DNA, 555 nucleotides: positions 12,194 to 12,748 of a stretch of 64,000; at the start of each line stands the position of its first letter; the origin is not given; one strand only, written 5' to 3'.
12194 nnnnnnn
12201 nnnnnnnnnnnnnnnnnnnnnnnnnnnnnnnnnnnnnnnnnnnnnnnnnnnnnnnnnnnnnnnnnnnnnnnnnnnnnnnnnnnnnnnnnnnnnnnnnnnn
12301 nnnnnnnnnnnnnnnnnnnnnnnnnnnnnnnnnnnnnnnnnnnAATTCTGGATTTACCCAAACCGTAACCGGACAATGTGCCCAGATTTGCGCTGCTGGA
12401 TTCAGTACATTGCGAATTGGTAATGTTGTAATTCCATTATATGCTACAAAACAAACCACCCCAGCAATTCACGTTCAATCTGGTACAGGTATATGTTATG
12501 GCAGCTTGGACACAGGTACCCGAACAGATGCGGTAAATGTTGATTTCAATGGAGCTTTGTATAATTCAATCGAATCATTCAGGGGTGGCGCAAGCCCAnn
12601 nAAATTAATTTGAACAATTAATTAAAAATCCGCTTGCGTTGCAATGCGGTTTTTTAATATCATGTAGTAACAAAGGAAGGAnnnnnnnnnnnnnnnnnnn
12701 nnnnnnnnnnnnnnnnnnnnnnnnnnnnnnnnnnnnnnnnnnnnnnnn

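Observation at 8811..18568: Two tandem paralogous giant Cys-rich surface proteins built from shuffled eukaryote-like modules, each behind a duplicated leader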

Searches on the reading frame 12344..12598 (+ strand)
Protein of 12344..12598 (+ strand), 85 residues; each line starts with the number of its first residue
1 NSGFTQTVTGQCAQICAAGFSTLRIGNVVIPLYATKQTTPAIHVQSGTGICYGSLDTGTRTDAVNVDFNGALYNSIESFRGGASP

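Call 80: find_homologous_proteins(query=A4, max_evalue=0.01)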
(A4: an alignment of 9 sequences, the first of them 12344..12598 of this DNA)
Query A4 (9 sequences) (85 aa, profile of the alignment): 42 proteins with E <= 0.01 among 250 candidates.
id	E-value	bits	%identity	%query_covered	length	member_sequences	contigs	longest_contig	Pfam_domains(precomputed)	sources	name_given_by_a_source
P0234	6.6e-17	79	33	60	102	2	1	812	-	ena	-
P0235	1.3e-16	78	25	85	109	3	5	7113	-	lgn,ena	-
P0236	8.3e-16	76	25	56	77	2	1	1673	-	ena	-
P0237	4.1e-14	70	31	60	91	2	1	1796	-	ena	-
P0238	8.1e-14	69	28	75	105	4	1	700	-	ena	-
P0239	2.0e-13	68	27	86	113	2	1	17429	-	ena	-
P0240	2.8e-13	68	28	71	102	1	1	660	-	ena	-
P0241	3.4e-13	67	33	60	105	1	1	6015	-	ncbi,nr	ncbi:MAG: hypothetical protein K2I81_03805, partial [Alphaproteobacteria bacterium]|nr:hypothetical 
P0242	3.6e-13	67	39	58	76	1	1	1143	-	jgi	jgi:hypothetical protein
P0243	3.6e-13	67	29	61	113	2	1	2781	-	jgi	-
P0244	7.1e-13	66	28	75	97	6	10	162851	-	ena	-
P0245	8.2e-13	66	31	76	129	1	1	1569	-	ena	-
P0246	9.8e-13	66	37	58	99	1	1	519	-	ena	-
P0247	2.1e-12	65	31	69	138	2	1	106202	-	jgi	jgi:hypothetical protein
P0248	2.4e-12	64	35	67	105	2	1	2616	-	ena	-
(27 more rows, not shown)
